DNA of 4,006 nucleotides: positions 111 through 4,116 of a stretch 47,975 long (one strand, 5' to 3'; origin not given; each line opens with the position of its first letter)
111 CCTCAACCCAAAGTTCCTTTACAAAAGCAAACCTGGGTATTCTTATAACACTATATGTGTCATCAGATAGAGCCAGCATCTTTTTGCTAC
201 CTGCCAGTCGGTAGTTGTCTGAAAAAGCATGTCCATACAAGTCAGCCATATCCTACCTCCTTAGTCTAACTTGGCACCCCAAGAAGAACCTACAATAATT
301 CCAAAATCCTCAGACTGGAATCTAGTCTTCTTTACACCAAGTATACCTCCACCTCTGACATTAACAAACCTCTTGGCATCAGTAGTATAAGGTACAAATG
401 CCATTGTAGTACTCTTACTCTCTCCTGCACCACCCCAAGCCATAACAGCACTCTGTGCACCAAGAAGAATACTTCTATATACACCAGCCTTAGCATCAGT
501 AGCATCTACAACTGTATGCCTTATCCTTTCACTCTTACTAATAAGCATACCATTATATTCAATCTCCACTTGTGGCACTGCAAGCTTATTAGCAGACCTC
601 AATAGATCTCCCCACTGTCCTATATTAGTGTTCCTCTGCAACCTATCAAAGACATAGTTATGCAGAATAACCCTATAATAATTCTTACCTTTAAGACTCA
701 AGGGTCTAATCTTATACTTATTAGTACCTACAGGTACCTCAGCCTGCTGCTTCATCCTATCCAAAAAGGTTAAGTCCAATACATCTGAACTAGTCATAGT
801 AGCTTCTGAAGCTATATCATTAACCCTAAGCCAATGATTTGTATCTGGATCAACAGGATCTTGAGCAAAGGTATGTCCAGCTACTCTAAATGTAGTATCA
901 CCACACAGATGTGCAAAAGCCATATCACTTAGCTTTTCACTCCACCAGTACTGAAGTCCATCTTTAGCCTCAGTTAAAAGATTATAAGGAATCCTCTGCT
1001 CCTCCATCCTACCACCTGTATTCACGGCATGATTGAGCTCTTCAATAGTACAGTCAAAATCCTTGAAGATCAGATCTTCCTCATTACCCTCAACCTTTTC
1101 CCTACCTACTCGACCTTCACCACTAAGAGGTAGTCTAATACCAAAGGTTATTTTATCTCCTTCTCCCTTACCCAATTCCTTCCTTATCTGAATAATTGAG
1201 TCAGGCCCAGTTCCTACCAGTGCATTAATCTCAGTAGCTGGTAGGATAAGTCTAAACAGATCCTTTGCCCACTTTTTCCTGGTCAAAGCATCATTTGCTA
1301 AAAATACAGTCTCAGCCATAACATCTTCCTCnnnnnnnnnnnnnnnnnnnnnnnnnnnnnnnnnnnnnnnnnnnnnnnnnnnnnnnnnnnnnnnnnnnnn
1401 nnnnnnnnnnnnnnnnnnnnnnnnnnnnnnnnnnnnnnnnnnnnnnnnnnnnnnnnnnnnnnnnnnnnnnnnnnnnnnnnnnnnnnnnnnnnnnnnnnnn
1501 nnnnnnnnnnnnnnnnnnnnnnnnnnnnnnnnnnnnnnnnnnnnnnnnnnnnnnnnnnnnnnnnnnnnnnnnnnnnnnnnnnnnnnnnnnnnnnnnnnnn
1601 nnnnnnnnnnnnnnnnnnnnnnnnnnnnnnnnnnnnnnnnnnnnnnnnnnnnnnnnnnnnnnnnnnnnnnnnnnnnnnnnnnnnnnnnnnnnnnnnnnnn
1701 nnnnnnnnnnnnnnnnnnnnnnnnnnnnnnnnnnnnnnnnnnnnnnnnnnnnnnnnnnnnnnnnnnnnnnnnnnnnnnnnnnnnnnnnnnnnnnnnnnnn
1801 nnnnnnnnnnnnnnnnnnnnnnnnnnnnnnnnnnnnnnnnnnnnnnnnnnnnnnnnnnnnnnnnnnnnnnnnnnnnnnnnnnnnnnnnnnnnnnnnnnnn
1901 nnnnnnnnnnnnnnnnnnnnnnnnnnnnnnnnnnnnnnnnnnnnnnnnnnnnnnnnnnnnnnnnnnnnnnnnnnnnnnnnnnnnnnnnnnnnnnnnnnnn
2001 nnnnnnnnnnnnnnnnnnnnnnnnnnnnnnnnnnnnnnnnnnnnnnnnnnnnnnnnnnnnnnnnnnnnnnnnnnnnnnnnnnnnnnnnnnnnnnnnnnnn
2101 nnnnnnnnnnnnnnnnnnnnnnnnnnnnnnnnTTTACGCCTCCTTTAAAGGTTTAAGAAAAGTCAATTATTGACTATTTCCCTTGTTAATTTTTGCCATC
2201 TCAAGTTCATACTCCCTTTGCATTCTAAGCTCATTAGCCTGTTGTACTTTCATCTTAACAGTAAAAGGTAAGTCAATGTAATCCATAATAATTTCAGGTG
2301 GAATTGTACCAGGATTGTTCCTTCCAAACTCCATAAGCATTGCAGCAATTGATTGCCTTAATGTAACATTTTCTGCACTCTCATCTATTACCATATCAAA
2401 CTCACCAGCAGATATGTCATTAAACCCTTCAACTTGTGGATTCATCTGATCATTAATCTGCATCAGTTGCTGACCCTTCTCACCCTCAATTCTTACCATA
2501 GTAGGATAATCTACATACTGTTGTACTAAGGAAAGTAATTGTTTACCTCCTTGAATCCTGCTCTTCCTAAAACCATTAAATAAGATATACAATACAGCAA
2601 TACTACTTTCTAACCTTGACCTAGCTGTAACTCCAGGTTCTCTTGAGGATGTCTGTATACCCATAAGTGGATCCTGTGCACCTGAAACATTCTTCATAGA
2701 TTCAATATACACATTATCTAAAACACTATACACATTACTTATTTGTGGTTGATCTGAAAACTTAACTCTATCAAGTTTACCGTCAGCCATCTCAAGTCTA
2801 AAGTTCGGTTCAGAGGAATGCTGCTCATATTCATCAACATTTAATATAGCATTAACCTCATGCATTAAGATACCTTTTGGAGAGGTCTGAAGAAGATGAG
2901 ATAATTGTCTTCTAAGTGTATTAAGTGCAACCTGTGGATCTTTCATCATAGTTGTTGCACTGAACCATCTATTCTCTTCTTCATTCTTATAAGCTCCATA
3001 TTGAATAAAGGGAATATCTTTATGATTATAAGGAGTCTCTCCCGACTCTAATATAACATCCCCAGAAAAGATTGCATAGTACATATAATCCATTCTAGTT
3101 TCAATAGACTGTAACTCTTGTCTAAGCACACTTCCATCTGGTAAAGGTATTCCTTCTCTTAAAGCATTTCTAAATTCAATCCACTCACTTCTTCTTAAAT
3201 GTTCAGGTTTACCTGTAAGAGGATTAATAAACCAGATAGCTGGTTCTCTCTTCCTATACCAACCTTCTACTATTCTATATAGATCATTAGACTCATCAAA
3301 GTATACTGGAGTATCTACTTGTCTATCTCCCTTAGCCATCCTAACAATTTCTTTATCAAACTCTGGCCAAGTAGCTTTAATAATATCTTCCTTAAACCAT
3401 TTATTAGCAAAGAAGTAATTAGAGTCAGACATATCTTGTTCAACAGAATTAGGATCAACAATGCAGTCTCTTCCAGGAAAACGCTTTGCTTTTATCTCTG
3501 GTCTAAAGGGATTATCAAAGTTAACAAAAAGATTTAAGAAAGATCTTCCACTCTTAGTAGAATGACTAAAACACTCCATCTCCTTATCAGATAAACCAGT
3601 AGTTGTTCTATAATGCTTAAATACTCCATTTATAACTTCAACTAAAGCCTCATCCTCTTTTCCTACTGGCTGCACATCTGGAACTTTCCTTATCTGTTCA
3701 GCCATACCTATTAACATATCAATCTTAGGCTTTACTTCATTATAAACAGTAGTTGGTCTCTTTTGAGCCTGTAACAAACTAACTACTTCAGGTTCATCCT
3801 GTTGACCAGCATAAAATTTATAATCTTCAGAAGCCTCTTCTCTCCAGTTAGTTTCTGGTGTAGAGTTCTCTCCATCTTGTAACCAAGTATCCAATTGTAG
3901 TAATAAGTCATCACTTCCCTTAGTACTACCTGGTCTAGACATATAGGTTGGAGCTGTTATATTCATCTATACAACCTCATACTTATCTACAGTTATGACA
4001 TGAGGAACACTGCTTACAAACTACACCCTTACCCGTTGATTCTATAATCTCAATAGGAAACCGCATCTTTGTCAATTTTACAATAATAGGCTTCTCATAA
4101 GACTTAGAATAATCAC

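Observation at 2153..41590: Invariant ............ arm plus GTCAA-N3-TTGAC hairpin: eight copies, all outside ORF bodies, in both transcription blocks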

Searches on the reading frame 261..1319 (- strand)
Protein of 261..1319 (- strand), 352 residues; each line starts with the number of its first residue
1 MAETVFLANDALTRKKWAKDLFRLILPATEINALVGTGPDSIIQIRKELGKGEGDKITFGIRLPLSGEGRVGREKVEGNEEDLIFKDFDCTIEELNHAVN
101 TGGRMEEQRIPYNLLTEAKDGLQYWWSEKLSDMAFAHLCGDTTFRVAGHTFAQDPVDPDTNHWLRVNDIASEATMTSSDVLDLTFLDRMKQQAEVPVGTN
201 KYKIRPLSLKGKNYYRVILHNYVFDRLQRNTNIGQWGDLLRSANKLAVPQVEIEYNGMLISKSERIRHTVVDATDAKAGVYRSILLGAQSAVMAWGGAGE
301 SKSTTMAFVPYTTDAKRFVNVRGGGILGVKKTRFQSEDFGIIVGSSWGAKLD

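Call 15: search_protein_families(library=phrogs, proteins=[window:261-1319:-])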
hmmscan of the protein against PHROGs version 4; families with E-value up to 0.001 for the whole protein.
window:261-1319:- (352 aa): 2 families
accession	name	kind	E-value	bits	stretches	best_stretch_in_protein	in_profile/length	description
phrog_334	-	head and packaging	3.3e-63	215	1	1-343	1-374/381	major head protein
phrog_13784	-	unknown function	4.3e-13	50.7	1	47-151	61-165/177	-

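Call 79: find_related_loci(query=A5, collection=genome_contigs, flank=10000)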
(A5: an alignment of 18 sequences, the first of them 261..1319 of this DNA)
Query A5 (352 aa) in genome_contigs; peptide patterns used: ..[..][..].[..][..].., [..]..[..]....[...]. (x = any residue, [..] = any of these).
71 stretches matched a pattern; 5 encode a relative of the query (tblastn E <= 1e-3); 5 distinct loci.
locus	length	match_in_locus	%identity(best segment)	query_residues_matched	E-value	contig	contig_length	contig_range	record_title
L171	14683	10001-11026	62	1-351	3e-148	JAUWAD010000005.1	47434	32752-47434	MAG: Bacillota bacterium isolate CSMAG_1285 CSMAG_1285_k141_608916_length_47434_cov_10.0000, whole genome shotgun sequen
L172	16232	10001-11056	63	1-351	1e-147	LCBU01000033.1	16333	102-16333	MAG: Candidatus Woesebacteria bacterium GW2011_GWA1_41_7 UU74_C0033, whole genome shotgun sequence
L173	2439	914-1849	32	1-302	4e-48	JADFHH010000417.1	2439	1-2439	MAG: Proteobacteria bacterium isolate B33T3L11 B33T3L11_NODE83041, whole genome shotgun sequence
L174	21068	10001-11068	28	1-343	8e-38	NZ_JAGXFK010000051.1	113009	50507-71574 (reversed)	MAG: Sediminimonas sp. isolate LH_M13 k141_980521, whole genome shotgun sequence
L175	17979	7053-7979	24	11-308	2e-10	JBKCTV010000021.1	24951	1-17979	MAG: Burkholderiaceae bacterium isolate samp_2047_maxbin_149 samp_2047_1199970, whole genome shotgun sequence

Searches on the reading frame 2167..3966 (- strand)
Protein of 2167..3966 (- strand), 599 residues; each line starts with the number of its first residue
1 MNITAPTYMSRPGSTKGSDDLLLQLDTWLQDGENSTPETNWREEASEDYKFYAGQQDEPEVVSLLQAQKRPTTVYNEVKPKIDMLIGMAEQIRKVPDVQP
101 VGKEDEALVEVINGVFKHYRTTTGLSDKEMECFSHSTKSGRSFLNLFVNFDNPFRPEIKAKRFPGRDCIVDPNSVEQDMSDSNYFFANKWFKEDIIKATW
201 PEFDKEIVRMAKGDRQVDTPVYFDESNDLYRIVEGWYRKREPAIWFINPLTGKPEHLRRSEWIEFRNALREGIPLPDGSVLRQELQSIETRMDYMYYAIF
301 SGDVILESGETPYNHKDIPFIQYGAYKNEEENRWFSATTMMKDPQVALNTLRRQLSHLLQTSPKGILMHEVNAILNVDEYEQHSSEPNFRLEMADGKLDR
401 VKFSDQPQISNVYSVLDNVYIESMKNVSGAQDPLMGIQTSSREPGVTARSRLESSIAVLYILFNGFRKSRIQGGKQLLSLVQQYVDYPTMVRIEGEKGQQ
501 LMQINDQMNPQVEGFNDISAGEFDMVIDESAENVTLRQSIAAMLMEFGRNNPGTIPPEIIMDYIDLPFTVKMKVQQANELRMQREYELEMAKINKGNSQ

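Call 13: search_protein_families(library=phrogs, proteins=[window:2167-3966:-])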
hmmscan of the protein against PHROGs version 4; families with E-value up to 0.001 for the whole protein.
window:2167-3966:- (599 aa): 2 families
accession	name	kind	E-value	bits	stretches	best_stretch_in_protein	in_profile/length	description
phrog_156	-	head and packaging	1.2e-83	282.7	1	19-584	9-568/681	portal protein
phrog_18470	-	head and packaging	3.3e-19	70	1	39-208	36-206/232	portal protein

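Call 16: find_related_loci(query=window:2167-3966:-, collection=viral_contigs, flank=10000)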
Query window:2167-3966:- (599 aa) in viral_contigs; peptide patterns used: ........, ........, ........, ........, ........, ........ (x = any residue, [..] = any of these).
39 stretches matched a pattern; 38 encode a relative of the query (tblastn E <= 1e-3); 38 distinct loci.
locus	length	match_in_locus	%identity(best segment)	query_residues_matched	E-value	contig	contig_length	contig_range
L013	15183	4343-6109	51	13-593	0e+0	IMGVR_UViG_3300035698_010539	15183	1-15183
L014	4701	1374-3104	51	11-585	0e+0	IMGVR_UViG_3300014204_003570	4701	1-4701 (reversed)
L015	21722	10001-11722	51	22-589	0e+0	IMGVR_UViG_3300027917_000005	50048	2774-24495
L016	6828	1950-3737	49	13-593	0e+0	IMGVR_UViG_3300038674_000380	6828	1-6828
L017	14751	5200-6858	52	29-579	0e+0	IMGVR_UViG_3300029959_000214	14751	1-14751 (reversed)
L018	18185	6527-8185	52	29-579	0e+0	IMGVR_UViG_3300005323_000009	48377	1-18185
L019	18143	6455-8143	51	22-585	0e+0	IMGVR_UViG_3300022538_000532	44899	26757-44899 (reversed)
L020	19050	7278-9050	48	4-593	0e+0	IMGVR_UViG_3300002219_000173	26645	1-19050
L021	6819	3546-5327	50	19-599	0e+0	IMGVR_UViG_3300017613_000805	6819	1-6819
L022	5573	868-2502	51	24-575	0e+0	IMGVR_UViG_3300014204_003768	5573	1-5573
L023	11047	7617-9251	51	24-575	0e+0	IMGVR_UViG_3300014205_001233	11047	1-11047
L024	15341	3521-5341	48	2-593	0e+0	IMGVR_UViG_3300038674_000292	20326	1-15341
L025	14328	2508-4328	49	2-593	0e+0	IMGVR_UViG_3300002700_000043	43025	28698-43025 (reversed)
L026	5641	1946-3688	48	21-593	0e+0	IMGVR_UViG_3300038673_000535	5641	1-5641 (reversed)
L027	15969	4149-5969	48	2-593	0e+0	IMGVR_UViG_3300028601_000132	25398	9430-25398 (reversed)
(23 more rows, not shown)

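Call 22: search_dna_similar(query=window:2167-3966:-, collection=phages, mode=protein, max_rows=15)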
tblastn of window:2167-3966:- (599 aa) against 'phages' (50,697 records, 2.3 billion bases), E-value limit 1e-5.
Records with a match: 385; places in all: 385; records where one place covers at least 80% of the query: 75.
Best place of each record, by identity: <60% 385.
By first word of the organism name: Vibrio 106; Stx2a-converting 83; Escherichia 72; Ralstonia 31; Stx2-converting 12; Burkholderia 10; Pseudomonas 10; Shigella 6; Stx 6; Erwinia 5; and 22 more.
By host as written in the record: - 208; Escherichia coli K514 (EHEC) 7; Ralstonia pseudosolanacearum 6; Ralstonia solanacearum 5; Ralstonia pseudosolanacearum I-31 (MT043) 5; Escherichia coli O157:H7 5; Burkholderia cenocepacia 4; Pseudomonas aeruginosa 4; and 101 more.
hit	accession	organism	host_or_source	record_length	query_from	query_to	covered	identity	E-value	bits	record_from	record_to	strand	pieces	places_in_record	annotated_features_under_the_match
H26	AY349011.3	Burkholderia phage Bcep22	-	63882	42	566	88%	25.3%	8e-31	134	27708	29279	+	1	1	phage portal protein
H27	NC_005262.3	Burkholderia phage Bcep22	-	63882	42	566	88%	25.3%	8e-31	134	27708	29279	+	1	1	portal protein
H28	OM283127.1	Burkholderia phage JC1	Burkholderia cenocepacia Van1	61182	42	580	90%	24.2%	2e-29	130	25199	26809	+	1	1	portal protein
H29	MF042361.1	Pseudomonas phage Skulduggery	Pseudomonas fluorescens SBW25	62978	42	566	88%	24.6%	1e-22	109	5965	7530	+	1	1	hypothetical protein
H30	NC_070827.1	Pseudomonas phage Skulduggery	Pseudomonas fluorescens SBW25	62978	42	566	88%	24.6%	1e-22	109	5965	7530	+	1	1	portal protein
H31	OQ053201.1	Burkholderia phage CSP3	Burkholderia contaminans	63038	42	580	90%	23.8%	6e-27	122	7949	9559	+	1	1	portal protein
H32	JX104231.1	Burkholderia phage BcepMigl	Burkholderia cenocepacia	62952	42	566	88%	24.4%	2e-26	121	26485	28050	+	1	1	portal protein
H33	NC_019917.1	Burkholderia phage BcepMigl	Burkholderia cenocepacia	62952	42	566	88%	24.4%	2e-26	121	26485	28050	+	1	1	portal protein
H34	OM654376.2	Paracoccus phage vB_PmaP_KLEP18-1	Paracoccus marcusii strain KR4M-18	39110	34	599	94%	22.5%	2e-23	112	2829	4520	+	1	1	portal protein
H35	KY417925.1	Ochrobactrum phage POI1126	Ochrobactrum intermedium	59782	40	566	88%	24.0%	7e-23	110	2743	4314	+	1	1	portal protein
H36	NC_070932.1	Ochrobactrum phage POI1126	Ochrobactrum intermedium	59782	40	566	88%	24.0%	7e-23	110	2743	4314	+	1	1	portal protein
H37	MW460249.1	Pseudomonas phage Itty13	Pseudomonas aeruginosa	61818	42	566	88%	24.0%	4e-25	117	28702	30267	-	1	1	hypothetical protein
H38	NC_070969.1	Pseudomonas phage Itty13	Pseudomonas aeruginosa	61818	42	566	88%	24.0%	4e-25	117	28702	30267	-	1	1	portal protein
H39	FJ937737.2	Burkholderia phage BcepIL02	Burkholderia cenocepacia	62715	42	566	88%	23.9%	5e-25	116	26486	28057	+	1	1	phage portal protein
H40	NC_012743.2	Burkholderia phage BcepIL02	Burkholderia cenocepacia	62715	42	566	88%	23.9%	5e-25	116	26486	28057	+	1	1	portal protein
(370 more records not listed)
